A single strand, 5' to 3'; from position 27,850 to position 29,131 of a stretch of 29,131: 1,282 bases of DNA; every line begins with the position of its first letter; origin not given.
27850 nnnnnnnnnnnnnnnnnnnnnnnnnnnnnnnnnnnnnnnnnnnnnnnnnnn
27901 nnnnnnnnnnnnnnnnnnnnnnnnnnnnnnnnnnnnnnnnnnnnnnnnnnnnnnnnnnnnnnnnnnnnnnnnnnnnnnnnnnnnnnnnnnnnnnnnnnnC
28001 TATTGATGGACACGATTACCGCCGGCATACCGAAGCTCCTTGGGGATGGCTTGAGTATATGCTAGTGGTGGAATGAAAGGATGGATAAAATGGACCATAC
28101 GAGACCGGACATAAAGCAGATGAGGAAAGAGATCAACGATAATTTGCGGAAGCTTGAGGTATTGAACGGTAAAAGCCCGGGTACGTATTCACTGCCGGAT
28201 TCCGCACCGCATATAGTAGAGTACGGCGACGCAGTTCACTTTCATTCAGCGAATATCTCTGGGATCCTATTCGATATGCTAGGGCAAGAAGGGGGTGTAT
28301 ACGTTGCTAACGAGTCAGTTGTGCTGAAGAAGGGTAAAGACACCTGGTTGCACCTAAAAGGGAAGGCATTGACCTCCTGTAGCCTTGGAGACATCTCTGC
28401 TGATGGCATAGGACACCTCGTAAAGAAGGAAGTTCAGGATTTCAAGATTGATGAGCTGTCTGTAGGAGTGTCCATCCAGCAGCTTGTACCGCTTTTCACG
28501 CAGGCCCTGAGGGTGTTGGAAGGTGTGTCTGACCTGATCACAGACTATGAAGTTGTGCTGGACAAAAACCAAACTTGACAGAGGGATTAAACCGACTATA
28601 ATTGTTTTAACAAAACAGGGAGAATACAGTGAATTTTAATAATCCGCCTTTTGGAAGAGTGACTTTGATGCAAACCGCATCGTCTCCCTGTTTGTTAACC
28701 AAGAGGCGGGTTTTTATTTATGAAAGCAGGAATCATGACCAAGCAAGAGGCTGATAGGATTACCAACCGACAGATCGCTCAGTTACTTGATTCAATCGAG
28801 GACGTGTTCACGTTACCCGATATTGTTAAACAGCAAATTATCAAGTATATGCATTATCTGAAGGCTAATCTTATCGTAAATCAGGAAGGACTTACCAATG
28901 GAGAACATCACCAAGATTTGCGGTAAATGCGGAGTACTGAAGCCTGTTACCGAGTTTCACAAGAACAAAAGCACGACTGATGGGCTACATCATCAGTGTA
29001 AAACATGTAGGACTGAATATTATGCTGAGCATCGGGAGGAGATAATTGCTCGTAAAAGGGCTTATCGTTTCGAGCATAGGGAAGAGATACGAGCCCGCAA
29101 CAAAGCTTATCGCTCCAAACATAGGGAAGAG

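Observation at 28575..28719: Perfect consensus promoter driving a ~110-nt leader with two long, mutually exclusive helices and a U-tract: attenuator, antitermination element or small RNA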

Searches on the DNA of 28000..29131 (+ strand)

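Call 4: search_rna_families(source=window, start=28000, end=29131, threshold=evalue, max_evalue=10, show_alignments=3)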
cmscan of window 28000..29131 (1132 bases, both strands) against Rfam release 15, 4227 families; matches with E-value up to 10: 3.
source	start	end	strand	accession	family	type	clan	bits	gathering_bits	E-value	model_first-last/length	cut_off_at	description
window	28313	28337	+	RF02929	algC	Cis-reg;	-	15.6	33.8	6.6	1-52/52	no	algC RNA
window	28572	28732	+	RF02195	TP53TG1_1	Gene; lncRNA;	-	14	40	5.7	1-153/153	no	TP53 target 1 conserved region 1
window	28589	28723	-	RF02709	TeloSII_ncR43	Gene; sRNA;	-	10.9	298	7.4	1-277/277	no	TeloSII non coding RNA 43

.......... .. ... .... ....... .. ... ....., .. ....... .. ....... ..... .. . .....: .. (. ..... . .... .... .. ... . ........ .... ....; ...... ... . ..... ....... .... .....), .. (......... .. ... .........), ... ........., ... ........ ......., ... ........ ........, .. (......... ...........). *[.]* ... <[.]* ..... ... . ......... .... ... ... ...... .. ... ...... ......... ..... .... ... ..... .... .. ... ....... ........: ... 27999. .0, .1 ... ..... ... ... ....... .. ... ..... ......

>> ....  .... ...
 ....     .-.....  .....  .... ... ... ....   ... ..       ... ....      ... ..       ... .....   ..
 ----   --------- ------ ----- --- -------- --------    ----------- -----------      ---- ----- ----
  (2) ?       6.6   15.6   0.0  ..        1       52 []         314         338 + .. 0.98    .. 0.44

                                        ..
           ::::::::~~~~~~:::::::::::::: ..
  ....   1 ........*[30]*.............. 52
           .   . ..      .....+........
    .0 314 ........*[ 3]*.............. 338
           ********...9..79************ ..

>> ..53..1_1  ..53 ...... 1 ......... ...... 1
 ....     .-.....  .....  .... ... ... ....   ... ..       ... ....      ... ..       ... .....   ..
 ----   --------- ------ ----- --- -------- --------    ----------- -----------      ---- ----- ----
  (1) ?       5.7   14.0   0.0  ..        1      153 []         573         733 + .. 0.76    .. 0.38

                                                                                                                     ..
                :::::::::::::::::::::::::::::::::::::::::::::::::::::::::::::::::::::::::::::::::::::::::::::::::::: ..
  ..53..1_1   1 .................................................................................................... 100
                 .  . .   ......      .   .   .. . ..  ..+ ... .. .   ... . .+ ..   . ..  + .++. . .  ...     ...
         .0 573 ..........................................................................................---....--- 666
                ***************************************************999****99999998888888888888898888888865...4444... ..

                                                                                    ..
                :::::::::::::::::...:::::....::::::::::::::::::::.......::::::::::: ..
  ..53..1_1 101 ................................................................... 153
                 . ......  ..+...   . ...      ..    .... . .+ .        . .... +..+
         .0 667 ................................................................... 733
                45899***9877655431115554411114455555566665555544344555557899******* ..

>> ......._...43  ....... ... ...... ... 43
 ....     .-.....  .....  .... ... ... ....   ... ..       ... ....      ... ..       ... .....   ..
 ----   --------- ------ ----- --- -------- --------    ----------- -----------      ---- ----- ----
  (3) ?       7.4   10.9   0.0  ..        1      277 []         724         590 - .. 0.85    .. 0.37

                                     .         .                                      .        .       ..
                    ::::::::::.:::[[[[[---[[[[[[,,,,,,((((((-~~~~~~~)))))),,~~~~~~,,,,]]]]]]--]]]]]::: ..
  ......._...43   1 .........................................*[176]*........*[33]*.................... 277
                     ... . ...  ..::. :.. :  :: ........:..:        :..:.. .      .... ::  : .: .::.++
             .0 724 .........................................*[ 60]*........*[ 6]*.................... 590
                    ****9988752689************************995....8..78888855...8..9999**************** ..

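Call 6: search_dna_similar(query=window:28081-29131:+, collection=phages, mode=distant, max_rows=40)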
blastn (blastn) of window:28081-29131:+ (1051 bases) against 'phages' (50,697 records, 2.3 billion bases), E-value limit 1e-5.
No match.

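Call 54: search_dna_similar(query=window:28560-28900:+, collection=plasmids, mode=distant, max_evalue=0.01)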
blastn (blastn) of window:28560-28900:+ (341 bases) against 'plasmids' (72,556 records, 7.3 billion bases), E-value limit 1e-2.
No match.

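Call 55: search_dna_similar(query=window:28560-28900:+, collection=ecoli_genomes, mode=distant, max_evalue=0.01)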
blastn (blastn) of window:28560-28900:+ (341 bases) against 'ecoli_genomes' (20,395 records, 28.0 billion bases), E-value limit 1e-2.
No match.

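Call 56: search_dna_similar(query=window:28560-28900:+, collection=phages, mode=distant, max_evalue=1)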
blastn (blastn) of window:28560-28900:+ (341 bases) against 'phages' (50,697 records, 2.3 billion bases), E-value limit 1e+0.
No match.

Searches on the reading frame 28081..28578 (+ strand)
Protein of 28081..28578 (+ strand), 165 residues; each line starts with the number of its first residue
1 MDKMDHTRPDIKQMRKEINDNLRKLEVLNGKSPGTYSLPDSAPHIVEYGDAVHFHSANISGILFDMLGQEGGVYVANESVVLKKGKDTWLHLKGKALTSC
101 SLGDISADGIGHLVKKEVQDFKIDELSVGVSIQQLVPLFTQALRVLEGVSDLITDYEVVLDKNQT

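Call 9: search_protein_families(library=phrogs, proteins=[window:28081-28578:+], max_evalue=0.01)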
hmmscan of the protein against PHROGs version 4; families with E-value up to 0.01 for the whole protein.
window:28081-28578:+ (165 aa): 0 families

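Call 10: search_protein_families(library=pfam, proteins=[window:28081-28578:+], max_evalue=0.01)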
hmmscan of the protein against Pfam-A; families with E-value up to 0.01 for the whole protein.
window:28081-28578:+ (165 aa): 0 families

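Call 12: find_related_loci(query=window:28081-28578:+, collection=viral_contigs, flank=3000)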
Query window:28081-28578:+ (165 aa) in viral_contigs; peptide patterns used: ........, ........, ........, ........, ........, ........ (x = any residue, [..] = any of these).
2 stretches matched a pattern; 1 encode a relative of the query (tblastn E <= 1e-3); 0 distinct loci.
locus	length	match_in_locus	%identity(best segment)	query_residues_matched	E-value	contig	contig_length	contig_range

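Call 19: find_homologous_proteins(query=window:28081-28578:+)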
Query window:28081-28578:+ (165 aa): 1 proteins with E <= 0.001 among 37 candidates.
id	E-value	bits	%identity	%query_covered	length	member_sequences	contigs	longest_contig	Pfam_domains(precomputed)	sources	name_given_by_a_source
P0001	4.2e-103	360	100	100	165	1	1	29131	-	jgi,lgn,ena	-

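Call 46: search_solved_structures(query=window:28081-28578:+, max_evalue=10)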
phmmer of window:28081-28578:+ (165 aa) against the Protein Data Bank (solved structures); distinct sequences matched with E-value up to 10: 2.
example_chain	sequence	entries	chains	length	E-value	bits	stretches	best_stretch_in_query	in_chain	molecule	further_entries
3sgi_A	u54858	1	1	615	0.33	14.1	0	54-152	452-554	DNA ligase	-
5cw3_B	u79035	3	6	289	0.84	12.8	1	89-125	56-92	Protein FAM175B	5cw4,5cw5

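Call 53: predict_structure(protein=window:28081-28578:+)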
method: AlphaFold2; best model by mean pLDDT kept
length: 165 residues; sequences in the alignment: 1
mean_pLDDT: 38.6   pTM: 0.31
mean pLDDT of the five models: 38.6, 36.5, 34.5, 32.5, 32.4
residues with pLDDT >= 90: 0; 70-90: 0; 50-70: 25; < 50: 140
segments of 3 or more residues with pLDDT < 50: 1-9, 37-165
pLDDT, mean of each block of 10 residues (from residue 1): 41 58 55 55 38 34 38 37 37 31 32 31 29 40 41 29 25
secondary structure, 60 per line:
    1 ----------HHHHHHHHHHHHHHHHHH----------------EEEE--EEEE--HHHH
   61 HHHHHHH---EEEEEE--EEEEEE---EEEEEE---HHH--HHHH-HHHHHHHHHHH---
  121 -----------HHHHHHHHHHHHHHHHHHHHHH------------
elements in order: H11-28 E45-48 E51-54 H57-67 E71-76 E79-84 E88-93 H102-105 H107-117 H132-153

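Call 82: search_protein_families(library=ncbifam, proteins=[window:28081-28578:+], max_evalue=0.05)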
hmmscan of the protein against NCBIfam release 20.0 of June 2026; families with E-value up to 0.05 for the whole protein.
window:28081-28578:+ (165 aa): 0 families

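Call 83: search_protein_representatives(protein=window:28081-28578:+)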
Query: 165 residues. Proteins with E-value up to 0.001 (for the whole library): 2; up to 1e-10: 2; up to 1e-30: 1. The best 2 are listed.
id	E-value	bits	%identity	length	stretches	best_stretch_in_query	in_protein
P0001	1.3e-103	359.8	100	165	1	1-165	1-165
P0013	1.9e-17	79.9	39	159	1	4-117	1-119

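Call 84: find_encoding_contigs(protein=P0013, flank=4000, max_places=5)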
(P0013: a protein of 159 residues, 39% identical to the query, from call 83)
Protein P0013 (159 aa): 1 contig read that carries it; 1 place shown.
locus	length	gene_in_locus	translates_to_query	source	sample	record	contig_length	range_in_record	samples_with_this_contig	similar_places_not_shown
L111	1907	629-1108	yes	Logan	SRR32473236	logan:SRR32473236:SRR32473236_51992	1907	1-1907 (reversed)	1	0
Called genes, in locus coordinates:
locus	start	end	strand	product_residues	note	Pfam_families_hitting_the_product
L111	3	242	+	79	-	?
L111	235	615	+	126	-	PF00436:SSB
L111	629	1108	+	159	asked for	-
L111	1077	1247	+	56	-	-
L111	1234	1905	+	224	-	?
